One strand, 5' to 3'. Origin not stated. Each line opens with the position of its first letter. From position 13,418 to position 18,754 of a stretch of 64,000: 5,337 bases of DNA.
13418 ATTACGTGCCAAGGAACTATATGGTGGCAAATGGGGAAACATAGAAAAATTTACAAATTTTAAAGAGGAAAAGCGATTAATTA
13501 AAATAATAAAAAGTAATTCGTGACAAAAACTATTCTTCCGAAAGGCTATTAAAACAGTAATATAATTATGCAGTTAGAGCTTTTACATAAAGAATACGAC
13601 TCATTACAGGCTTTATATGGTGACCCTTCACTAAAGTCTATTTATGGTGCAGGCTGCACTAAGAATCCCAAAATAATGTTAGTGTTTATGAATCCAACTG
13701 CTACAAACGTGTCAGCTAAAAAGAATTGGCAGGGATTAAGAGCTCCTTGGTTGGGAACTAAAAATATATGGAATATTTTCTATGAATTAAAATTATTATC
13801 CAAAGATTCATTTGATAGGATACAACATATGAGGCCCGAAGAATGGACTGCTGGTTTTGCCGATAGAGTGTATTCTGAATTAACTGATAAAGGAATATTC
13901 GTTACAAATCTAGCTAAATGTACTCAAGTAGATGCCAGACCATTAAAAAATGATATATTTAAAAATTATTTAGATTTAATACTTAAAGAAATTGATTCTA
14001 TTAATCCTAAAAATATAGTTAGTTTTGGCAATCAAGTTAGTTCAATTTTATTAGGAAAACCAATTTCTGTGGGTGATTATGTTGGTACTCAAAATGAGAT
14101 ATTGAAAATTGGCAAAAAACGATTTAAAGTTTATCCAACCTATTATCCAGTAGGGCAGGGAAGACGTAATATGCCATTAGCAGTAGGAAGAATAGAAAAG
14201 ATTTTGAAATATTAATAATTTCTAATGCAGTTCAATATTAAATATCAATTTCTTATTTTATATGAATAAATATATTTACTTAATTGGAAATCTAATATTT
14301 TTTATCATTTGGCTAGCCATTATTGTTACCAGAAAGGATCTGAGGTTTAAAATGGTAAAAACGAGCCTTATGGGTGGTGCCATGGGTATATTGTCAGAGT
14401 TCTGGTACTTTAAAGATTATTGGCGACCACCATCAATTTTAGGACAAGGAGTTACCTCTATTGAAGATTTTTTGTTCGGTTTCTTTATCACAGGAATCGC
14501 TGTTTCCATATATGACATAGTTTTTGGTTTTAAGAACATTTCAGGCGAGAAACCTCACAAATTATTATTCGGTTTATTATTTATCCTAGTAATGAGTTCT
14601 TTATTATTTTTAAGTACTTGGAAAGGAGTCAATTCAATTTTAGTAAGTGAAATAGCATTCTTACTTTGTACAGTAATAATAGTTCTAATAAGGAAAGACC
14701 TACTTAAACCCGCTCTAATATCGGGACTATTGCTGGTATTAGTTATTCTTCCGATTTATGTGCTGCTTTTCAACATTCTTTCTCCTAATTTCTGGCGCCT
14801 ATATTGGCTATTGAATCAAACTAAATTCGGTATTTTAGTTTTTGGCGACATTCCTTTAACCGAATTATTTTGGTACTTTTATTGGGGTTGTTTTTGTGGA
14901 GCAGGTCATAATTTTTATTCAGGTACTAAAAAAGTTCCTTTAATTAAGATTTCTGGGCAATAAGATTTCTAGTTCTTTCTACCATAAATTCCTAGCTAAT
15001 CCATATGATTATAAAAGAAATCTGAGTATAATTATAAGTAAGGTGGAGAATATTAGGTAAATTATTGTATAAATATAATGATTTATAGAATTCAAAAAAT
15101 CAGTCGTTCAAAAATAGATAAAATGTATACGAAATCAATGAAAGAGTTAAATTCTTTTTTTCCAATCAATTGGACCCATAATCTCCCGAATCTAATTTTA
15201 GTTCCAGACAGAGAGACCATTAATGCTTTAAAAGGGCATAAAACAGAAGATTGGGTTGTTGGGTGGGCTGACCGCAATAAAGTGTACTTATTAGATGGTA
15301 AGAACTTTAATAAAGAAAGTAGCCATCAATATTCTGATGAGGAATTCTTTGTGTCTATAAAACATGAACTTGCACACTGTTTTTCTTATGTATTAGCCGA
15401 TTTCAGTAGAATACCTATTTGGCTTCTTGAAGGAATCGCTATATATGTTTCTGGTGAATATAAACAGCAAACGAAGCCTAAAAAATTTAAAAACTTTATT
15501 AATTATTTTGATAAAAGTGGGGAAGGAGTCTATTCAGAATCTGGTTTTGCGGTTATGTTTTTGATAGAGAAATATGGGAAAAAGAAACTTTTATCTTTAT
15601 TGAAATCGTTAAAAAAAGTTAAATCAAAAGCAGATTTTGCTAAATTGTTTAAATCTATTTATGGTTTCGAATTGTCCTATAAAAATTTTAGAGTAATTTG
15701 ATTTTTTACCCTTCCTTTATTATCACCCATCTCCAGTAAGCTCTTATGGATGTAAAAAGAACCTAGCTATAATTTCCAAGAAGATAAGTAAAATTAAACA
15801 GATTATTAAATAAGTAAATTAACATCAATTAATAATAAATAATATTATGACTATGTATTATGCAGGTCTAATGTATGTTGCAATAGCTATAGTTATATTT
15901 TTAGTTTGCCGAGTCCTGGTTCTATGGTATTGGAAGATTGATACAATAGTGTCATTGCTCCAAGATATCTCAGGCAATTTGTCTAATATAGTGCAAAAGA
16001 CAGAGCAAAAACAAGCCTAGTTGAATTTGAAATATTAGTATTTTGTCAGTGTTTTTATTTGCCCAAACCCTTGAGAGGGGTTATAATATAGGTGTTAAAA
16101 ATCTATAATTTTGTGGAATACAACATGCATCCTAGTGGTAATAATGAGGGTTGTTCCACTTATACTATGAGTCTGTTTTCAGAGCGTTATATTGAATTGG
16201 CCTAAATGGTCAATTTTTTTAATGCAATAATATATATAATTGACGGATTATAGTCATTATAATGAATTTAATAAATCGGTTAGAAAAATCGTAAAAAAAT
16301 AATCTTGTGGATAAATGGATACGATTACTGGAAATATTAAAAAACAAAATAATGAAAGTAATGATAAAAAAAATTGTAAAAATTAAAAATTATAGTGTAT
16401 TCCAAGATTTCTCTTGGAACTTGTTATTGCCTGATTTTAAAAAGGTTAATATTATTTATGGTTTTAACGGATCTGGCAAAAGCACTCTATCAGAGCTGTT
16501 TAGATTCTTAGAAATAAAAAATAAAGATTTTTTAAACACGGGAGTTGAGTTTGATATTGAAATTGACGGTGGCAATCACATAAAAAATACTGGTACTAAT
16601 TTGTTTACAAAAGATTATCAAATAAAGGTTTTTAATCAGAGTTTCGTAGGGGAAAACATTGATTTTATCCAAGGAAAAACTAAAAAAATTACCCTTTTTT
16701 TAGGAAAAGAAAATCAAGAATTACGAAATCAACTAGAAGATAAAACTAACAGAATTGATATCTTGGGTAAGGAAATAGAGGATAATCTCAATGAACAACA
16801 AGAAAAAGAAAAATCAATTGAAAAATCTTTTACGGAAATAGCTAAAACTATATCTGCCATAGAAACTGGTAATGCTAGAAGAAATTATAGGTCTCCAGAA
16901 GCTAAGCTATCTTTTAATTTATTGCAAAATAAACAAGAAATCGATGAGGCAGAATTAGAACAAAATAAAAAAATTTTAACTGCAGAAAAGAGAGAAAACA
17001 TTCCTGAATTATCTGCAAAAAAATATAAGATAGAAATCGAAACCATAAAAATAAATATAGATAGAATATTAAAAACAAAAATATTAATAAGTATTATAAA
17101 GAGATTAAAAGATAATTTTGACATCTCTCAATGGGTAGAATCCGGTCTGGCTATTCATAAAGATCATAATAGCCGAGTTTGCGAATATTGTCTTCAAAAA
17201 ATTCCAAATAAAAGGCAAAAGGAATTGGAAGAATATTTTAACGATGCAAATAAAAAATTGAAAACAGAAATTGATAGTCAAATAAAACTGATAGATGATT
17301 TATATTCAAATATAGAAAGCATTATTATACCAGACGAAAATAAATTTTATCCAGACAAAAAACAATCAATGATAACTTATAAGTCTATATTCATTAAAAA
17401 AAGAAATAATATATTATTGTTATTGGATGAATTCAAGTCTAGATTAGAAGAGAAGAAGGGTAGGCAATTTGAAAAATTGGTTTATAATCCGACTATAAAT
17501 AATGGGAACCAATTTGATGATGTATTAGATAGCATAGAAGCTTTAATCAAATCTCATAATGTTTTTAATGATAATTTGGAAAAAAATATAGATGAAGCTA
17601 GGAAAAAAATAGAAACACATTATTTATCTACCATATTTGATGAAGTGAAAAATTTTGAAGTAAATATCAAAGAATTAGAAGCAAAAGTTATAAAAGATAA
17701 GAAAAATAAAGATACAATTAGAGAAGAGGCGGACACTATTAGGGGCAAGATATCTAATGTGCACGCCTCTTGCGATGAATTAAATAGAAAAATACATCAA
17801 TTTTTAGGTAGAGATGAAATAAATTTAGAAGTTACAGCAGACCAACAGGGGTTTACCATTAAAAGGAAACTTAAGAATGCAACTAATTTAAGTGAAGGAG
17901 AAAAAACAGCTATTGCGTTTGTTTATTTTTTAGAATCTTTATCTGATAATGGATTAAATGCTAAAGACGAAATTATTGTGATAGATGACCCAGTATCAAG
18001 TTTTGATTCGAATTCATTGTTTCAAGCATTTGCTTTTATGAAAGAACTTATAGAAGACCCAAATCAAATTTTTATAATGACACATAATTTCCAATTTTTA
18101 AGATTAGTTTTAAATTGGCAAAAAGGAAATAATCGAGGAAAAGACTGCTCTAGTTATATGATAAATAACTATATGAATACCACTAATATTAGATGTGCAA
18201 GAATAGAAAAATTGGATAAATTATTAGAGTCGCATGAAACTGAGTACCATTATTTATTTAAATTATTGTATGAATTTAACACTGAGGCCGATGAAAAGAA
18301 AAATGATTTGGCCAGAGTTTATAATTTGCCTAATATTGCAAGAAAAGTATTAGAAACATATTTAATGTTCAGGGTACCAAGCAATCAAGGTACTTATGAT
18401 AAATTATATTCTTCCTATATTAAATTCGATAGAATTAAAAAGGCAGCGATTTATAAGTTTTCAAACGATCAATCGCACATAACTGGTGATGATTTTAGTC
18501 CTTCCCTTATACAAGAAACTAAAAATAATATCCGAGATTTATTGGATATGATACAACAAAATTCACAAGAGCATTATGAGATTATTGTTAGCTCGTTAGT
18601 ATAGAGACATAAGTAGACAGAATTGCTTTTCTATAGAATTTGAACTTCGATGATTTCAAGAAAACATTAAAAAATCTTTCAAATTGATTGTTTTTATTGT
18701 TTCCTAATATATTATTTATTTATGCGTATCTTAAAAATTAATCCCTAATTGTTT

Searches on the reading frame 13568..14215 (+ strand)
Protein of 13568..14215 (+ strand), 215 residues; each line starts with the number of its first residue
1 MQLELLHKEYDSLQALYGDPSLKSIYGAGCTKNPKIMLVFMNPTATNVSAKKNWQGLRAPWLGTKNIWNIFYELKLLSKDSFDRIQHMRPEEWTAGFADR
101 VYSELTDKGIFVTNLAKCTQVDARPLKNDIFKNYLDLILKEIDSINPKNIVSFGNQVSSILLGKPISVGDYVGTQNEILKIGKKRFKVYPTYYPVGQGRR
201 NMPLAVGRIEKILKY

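Call 66: search_protein_families(library=pfam, proteins=[window:13568-14215:+], max_evalue=0.001)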
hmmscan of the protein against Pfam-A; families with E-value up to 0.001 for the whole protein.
window:13568-14215:+ (215 aa): 1 family
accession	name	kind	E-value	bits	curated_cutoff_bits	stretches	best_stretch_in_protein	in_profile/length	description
PF03167.25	UDG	-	1e-09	39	24.3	1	29-200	4-124/141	Uracil DNA glycosylase superfamily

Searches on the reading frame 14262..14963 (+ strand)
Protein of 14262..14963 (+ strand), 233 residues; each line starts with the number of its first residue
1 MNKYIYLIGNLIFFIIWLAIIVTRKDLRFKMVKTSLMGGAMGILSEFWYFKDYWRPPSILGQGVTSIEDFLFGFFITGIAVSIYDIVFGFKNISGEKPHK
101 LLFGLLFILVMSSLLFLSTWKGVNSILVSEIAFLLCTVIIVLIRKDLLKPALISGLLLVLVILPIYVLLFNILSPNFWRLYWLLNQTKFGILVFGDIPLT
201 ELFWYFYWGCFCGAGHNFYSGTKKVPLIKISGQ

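Call 66: search_protein_families(library=pfam, proteins=[window:14262-14963:+], max_evalue=0.001)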
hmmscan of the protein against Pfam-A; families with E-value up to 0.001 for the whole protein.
window:14262-14963:+ (233 aa): 1 family
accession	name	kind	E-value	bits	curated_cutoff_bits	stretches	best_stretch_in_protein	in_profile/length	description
PF18916.5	Lycopene_cyc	-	3.6e-08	34.3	27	1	126-217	3-90/92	Lycopene cyclase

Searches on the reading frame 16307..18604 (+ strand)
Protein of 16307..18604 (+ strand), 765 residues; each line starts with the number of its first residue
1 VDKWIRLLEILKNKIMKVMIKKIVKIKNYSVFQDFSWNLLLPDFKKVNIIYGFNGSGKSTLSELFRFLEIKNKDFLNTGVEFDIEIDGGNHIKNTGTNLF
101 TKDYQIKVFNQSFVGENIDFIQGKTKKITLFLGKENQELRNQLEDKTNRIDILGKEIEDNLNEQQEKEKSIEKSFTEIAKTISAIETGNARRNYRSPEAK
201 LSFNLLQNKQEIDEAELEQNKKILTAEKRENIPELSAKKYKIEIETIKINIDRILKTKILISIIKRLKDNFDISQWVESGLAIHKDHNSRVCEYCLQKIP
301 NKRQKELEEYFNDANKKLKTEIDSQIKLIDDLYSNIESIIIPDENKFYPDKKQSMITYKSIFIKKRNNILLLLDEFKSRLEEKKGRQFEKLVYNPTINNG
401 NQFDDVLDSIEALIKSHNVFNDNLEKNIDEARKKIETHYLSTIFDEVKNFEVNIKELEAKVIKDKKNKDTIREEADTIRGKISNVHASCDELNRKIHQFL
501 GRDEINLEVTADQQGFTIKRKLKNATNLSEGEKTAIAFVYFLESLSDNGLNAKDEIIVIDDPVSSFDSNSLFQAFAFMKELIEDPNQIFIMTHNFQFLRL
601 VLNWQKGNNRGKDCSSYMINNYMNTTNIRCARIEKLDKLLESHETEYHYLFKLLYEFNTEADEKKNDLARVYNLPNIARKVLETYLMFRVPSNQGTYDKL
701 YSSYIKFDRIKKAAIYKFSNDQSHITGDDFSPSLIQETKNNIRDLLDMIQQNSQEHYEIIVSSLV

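Call 5: search_protein_families(library=pfam, proteins=[window:16307-18604:+], max_evalue=0.01)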
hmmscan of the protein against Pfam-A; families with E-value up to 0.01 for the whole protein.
window:16307-18604:+ (765 aa): 2 families
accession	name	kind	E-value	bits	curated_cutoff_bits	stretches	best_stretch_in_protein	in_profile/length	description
PF13166.12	AAA_13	-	1.3e-131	441.1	36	1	29-746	2-712/713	AAA domain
PF13304.12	AAA_21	-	1.6e-05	25.6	27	0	389-594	138-299/304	AAA domain, putative AbiEii toxin, Type IV TA system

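Call 6: search_protein_families(library=ncbifam, proteins=[window:16307-18604:+], max_evalue=0.01)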
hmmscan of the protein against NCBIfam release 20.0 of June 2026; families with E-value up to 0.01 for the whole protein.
window:16307-18604:+ (765 aa): 12 families
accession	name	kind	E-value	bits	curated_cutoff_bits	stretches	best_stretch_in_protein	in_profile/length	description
NF008428.0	PRK11264.1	equivalog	2.9e-05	23.4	406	0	550-603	159-212/250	L-cystine ABC transporter ATP-binding protein TcyN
NF010068.0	PRK13548.1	equivalog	4.4e-05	22.7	261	0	524-595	134-203/261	heme ABC transporter ATP-binding protein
TIGR00972.1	3a0107s01c2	equivalog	5.3e-05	22.7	343.2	1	549-598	158-206/248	phosphate ABC transporter ATP-binding protein PstB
NF040873.1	AztA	equivalog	0.00015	21.4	220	0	549-596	133-180/191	zinc ABC transporter ATP-binding protein AztA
NF007027.0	PRK09493.1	equivalog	0.00015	21.2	379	0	550-601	151-202/240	glutamine ABC transporter ATP-binding protein GlnQ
TIGR03375.1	type_I_sec_LssB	subfamily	0.0003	19.2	693.1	0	526-601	602-668/696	type I secretion system permease/ATPase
TIGR01166.1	cbiO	subfamily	0.0004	19.9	211.8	0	525-595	125-187/190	cobalt ABC transporter, ATP-binding protein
TIGR04521.1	ECF_ATPase_2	equivalog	0.00061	19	330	0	521-596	138-206/279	energy-coupling factor transporter ATPase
NF007908.0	PRK10619.1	equivalog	0.00063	19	466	0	550-601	167-218/257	histidine ABC transporter ATP-binding protein HisP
NF045487.1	ASRP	equivalog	0.0013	17.5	300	1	134-582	149-583/593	archaea-specific SMC-related protein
TIGR01978.1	sufC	equivalog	0.0019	17.7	212.8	0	24-64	8-45/243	Fe-S cluster assembly ATPase SufC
TIGR02982.1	heterocyst_DevA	subfamily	0.0039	16.8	295.8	0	522-598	136-205/220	ABC exporter ATP-binding subunit, DevA family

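Call 35: search_protein_families(library=padloc, proteins=[window:16307-18604:+], max_evalue=0.001)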
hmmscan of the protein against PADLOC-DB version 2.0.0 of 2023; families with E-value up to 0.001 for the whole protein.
window:16307-18604:+ (765 aa): 14 families
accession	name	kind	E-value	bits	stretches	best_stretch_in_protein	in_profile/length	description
PDLC04894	PDC-S06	-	2.2e-214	712.2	1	19-761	1-735/740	-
PDLC04887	PDC-S06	-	4.1e-126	420.5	1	19-763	1-782/790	-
PDLC04896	PDC-S06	-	4e-107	357.6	1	19-762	1-729/732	-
PDLC04897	PDC-S06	-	3.3e-69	232.2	1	23-758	4-720/727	-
PDLC04890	PDC-S06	-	8.9e-60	201.1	1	19-761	1-722/732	-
PDLC04886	PDC-S06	-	7e-50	168.6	1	19-760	1-721/727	-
PDLC04895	PDC-S06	-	1.2e-17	61.7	1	19-654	1-684/784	-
PDLC03859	LmuB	-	1.3e-12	45.8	2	113-607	164-600/611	-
PDLC04135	mad3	-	2e-12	45.4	2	24-72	5-49/374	mads_3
PDLC04889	PDC-S06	-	4.2e-08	30.2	0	356-654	230-545/693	-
PDLC02360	PrrC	-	1.9e-07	28.5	1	521-752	135-343/372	PrrC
PDLC04144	HEC-01B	-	1.2e-05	22.7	1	22-88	4-62/395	-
PDLC02335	AbiLi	-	0.00027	18.1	1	10-403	40-231/326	AbiLi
PDLC02980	AriA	-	0.00034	18.7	0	47-178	1-147/304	-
